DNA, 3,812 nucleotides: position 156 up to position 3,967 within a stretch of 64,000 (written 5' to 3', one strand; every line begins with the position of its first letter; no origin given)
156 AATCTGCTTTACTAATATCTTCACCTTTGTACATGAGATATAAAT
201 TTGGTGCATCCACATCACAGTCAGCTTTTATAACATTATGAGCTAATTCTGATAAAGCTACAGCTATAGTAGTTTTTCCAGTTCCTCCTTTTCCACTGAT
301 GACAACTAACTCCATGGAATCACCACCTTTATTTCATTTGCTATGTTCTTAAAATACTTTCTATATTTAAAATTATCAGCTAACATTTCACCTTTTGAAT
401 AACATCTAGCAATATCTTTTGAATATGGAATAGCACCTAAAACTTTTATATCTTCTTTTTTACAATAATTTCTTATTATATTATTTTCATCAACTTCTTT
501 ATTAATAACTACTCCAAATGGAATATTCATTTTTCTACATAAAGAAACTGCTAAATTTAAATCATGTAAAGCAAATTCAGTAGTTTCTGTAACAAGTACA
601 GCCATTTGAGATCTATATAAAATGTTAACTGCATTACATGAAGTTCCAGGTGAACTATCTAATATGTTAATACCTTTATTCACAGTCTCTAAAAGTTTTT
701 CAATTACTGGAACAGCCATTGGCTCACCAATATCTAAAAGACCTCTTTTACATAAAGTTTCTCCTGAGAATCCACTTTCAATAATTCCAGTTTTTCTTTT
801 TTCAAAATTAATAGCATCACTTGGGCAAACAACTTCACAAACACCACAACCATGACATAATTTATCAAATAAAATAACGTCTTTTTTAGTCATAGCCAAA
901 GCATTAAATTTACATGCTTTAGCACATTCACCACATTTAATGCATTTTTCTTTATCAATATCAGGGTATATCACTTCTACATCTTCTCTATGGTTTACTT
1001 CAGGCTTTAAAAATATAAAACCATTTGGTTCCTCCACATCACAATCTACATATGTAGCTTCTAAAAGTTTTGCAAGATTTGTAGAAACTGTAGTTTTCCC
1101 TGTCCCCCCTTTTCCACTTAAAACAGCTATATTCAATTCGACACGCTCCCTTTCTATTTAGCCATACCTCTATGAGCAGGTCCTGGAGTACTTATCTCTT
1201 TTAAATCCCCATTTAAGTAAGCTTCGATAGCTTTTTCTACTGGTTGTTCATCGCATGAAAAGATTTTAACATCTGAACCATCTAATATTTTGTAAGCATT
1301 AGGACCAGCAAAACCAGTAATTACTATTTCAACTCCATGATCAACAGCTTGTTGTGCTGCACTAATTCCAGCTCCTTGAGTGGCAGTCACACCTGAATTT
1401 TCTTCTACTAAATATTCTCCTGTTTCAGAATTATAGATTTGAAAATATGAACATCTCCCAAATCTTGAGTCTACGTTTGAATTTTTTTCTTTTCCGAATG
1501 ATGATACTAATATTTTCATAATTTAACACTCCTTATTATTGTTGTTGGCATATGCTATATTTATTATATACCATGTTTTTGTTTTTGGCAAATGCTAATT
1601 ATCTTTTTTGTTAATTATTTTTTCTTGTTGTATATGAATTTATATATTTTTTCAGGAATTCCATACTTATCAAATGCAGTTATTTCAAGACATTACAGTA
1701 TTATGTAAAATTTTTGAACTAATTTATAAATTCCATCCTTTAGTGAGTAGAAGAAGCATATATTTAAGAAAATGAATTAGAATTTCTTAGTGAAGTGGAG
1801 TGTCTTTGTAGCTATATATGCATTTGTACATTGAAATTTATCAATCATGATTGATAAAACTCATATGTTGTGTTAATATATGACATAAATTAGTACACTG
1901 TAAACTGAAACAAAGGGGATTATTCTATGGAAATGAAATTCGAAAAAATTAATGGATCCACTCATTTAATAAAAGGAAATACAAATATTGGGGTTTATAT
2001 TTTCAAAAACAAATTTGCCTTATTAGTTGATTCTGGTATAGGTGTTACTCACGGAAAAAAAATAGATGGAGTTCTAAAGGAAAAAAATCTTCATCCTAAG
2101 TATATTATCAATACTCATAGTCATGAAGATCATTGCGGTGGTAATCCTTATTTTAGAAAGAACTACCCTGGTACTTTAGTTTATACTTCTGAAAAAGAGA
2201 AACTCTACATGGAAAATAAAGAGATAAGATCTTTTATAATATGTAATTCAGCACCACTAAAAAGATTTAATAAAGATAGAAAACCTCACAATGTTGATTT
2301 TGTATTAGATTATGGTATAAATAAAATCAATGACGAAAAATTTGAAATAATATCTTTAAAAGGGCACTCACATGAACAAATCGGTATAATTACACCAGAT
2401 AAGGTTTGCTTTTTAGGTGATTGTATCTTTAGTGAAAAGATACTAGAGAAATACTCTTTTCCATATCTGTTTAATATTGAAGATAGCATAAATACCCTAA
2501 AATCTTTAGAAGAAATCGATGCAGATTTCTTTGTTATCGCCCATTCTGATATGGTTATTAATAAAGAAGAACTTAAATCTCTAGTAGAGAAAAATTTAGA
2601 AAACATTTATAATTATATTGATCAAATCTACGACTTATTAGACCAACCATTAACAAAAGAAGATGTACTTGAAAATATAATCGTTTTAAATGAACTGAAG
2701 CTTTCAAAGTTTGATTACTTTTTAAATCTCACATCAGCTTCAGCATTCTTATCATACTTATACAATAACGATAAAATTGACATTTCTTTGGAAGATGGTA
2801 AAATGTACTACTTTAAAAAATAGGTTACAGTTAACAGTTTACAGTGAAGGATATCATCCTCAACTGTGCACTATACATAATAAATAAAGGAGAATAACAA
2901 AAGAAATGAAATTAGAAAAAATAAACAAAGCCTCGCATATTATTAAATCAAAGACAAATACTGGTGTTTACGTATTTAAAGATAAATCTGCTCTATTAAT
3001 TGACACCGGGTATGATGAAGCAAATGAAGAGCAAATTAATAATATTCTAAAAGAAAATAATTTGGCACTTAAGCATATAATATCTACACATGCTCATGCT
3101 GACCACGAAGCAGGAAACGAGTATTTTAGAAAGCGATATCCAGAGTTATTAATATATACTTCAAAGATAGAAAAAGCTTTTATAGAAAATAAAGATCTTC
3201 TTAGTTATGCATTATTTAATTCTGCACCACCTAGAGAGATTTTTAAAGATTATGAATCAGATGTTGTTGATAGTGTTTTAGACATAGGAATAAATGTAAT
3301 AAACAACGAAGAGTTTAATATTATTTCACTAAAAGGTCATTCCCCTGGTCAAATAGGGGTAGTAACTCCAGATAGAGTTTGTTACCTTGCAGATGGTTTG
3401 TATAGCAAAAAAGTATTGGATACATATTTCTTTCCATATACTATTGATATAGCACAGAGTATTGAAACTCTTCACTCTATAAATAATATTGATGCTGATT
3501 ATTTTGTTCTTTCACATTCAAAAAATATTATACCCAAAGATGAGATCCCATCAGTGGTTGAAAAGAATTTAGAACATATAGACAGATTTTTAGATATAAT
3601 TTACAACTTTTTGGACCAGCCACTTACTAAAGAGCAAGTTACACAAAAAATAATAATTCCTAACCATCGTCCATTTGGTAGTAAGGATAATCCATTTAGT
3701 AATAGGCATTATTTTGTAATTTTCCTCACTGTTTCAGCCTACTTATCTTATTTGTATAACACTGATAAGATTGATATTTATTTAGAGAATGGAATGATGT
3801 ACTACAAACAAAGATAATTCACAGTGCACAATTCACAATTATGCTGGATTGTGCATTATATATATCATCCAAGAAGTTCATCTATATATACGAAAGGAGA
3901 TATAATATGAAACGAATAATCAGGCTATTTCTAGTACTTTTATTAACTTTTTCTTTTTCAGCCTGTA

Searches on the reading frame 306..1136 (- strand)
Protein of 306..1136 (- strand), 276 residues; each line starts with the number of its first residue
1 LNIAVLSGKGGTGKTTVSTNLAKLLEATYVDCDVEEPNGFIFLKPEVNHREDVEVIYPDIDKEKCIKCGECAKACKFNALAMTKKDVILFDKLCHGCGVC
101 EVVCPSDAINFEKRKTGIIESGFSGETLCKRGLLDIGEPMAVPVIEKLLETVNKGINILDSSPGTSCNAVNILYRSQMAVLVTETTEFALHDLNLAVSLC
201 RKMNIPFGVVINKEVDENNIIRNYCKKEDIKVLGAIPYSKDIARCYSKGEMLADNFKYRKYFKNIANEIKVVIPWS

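Call 32: search_protein_families(library=ncbifam, proteins=[window:306-1136:-], max_evalue=0.00001)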
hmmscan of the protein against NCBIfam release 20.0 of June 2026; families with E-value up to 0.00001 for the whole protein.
window:306-1136:- (276 aa): 38 families (the best 25 are shown)
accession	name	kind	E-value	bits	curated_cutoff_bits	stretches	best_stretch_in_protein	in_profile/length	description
NF041136.1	MrpORP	equivalog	2.6e-14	53.3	450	1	139-269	97-245/365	iron-sulfur cluster carrier protein MrpORP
NF040770.1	hetero_SS_HdrA2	exception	1.9e-11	42.8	1100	1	53-116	567-630/777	CoB-CoM heterodisulfide reductase HdrA2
TIGR01969.1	minD_arch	subfamily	8.7e-10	38.2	201.75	0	2-25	2-25/251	cell division ATPase MinD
TIGR02179.1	PorD_KorD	subfamily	1.3e-09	38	60.05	1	55-113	17-76/78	2-oxoacid:acceptor oxidoreductase, delta subunit, pyruvate/2-ketoisovalerate family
NF038196.1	ferrodoxin_EFR1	subfamily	2e-09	37.8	75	1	62-115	183-235/242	EFR1 family ferrodoxin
TIGR03336.1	IOR_alpha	equivalog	2e-09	36.3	650.9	1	18-109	503-595/595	indolepyruvate ferredoxin oxidoreductase subunit alpha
NF042909.1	FMH_DH_FwdF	exception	3.9e-09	36.1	375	0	37-85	112-160/336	tungsten-dependent formylmethanofuran dehydrogenase subunit FwdF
NF007202.0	PRK09623.1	equivalog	4.3e-09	36.6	166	1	46-114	34-103/105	3-methyl-2-oxobutanoate dehydrogenase subunit delta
TIGR01944.1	rnfB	subfamily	4.4e-09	36.2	68.7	1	56-115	108-166/190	RnfABCDGE type electron transport complex subunit B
NF041891.1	hdrA_Methbact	equivalog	4.9e-09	35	1300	1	51-113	560-622/762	ferredoxin:CoB-CoM heterodisulfide reductase subunit HdrA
NF040864.1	HgcB_ferredoxin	equivalog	5.6e-09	35.7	99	1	59-112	10-64/93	mercury methylation ferredoxin HgcB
NF006076.0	PRK08222.1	equivalog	1.1e-08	35.2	270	1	58-112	33-93/181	hydrogenase 4 subunit H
TIGR03294.1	FrhG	equivalog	1.1e-08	35.1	245.5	1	53-112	164-223/228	coenzyme F420 hydrogenase subunit gamma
TIGR02700.1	flavo_MJ0208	hypoth_equivalog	1.4e-08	34.3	251.35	1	59-110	144-195/234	dihydromethanopterin reductase (acceptor)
NF005503.0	PRK07118.1-2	equivalog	1.7e-08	34.1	252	1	64-117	139-192/292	RnfABCDGE type electron transport complex subunit B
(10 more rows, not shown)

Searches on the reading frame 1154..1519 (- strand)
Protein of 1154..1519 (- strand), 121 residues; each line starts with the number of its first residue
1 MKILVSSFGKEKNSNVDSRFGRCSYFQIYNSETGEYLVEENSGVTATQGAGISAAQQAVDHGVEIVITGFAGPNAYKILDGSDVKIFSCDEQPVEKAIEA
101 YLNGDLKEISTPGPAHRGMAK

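Call 32: search_protein_families(library=ncbifam, proteins=[window:1154-1519:-], max_evalue=0.00001)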
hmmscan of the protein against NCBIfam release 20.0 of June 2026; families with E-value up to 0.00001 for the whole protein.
window:1154-1519:- (121 aa): 1 family
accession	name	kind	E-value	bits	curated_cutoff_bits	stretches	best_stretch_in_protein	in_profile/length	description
NF041136.1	MrpORP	equivalog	3.9e-07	29.7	450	1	12-106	272-365/365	iron-sulfur cluster carrier protein MrpORP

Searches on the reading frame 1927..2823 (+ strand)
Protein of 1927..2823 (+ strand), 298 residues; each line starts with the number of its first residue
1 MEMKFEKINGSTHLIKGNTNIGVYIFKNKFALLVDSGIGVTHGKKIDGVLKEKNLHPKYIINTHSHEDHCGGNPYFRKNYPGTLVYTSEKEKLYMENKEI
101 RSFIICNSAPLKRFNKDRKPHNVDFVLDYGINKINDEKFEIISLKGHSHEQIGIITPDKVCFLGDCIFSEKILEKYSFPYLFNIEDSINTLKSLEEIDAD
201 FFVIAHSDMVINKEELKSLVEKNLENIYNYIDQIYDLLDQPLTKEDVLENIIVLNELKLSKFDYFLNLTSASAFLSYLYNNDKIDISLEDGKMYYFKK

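Call 32: search_protein_families(library=ncbifam, proteins=[window:1927-2823:+], max_evalue=0.00001)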
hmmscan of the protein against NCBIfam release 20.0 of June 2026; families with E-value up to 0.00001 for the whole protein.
window:1927-2823:+ (298 aa): 11 families
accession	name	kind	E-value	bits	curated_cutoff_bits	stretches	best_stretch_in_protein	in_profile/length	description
NF012229.1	bla_class_B_core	domain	3.7e-14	53.1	100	1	22-152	17-134/139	metallo-beta-lactamase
TIGR03413.1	GSH_gloB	equivalog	1.7e-12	47.2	200.8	1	28-169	18-130/248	hydroxyacylglutathione hydrolase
TIGR04558.1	SoxH_rel_PQQ_1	hypoth_equivalog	4.6e-12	45.6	300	1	20-217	35-224/285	quinoprotein relay system zinc metallohydrolase 1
NF033088.2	bla_subclass_B1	equivalog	7.7e-08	32.2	200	1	22-168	33-160/217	subclass B1 metallo-beta-lactamase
TIGR04559.1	SoxH_rel_PQQ_2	hypoth_equivalog_domain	2.3e-07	30.5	280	1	19-86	30-97/283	quinoprotein relay system zinc metallohydrolase 2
NF012146.1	blaB-IND-MUS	exception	5.4e-07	29.2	270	1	22-110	51-140/237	BlaB/IND/MUS family subclass B1 metallo-beta-lactamase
NF007597.0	PRK10241.1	equivalog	9.5e-07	28.4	421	0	47-90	36-79/251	hydroxyacylglutathione hydrolase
NF000442.2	blaTUS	exception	1.3e-06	28.1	550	1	44-126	74-153/248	TUS family subclass B1 metallo-beta-lactamase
NF012145.1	blaDIM_SIM_IMP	exception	2.3e-06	27.5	288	0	20-98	27-105/209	DIM/SIM/IMP family subclass B1 metallo-beta-lactamase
NF012137.0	bla_xUS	exception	4.5e-06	26.3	400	0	22-103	51-133/246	MUS/TUS/MOC family subclass B1 metallo-beta-lactamase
NF033087.1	bla_subclass_B2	equivalog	8.8e-06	25.6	240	0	44-216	46-212/221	subclass B2 metallo-beta-lactamase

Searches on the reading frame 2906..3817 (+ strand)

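Call 32: search_protein_families(library=ncbifam, proteins=[window:2906-3817:+], max_evalue=0.00001)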
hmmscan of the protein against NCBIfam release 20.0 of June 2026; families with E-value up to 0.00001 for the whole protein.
window:2906-3817:+ (303 aa): 15 families
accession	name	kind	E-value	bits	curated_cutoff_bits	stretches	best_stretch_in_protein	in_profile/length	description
NF012229.1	bla_class_B_core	domain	5.6e-15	55.7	100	1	19-154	16-138/139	metallo-beta-lactamase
TIGR04558.1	SoxH_rel_PQQ_1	hypoth_equivalog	1.9e-11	43.6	300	1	18-209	35-218/285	quinoprotein relay system zinc metallohydrolase 1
TIGR03413.1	GSH_gloB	equivalog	1.7e-10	40.7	200.8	1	21-90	12-78/248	hydroxyacylglutathione hydrolase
NF033088.2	bla_subclass_B1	equivalog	8.2e-10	38.7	200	1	17-82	30-96/217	subclass B1 metallo-beta-lactamase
NF012137.0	bla_xUS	exception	2.1e-09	37.3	400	1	19-85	50-117/246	MUS/TUS/MOC family subclass B1 metallo-beta-lactamase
NF040860.1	blaWUS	exception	6.1e-08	32.2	540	1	19-78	50-110/246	WUS family subclass B1 metallo-beta-lactamase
TIGR04559.1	SoxH_rel_PQQ_2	hypoth_equivalog_domain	7.5e-08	32.1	280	1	18-96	31-108/283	quinoprotein relay system zinc metallohydrolase 2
NF012145.1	blaDIM_SIM_IMP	exception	1.4e-07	31.6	288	1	18-94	27-101/209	DIM/SIM/IMP family subclass B1 metallo-beta-lactamase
NF000442.2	blaTUS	exception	2.5e-07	30.4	550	1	19-86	50-118/248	TUS family subclass B1 metallo-beta-lactamase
NF000441.2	blaMUS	exception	8.7e-07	28.6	540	1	19-80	50-112/246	MUS family subclass B1 metallo-beta-lactamase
NF033582.2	blaALI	exception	2.2e-06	27.7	450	1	14-94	55-132/245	ALI family subclass B1 metallo-beta-lactamase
NF012146.1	blaB-IND-MUS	exception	2.6e-06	26.9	270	1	18-78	49-110/237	BlaB/IND/MUS family subclass B1 metallo-beta-lactamase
NF000426.2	blaSIM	exception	2.8e-06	27.1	560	1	18-93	51-124/246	SIM family subclass B1 metallo-beta-lactamase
NF007597.0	PRK10241.1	equivalog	3.3e-06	26.6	421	0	29-87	24-78/251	hydroxyacylglutathione hydrolase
NF033895.2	blaCAM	exception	9e-06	25.6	535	0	18-78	50-111/241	CAM family subclass B1 metallo-beta-lactamase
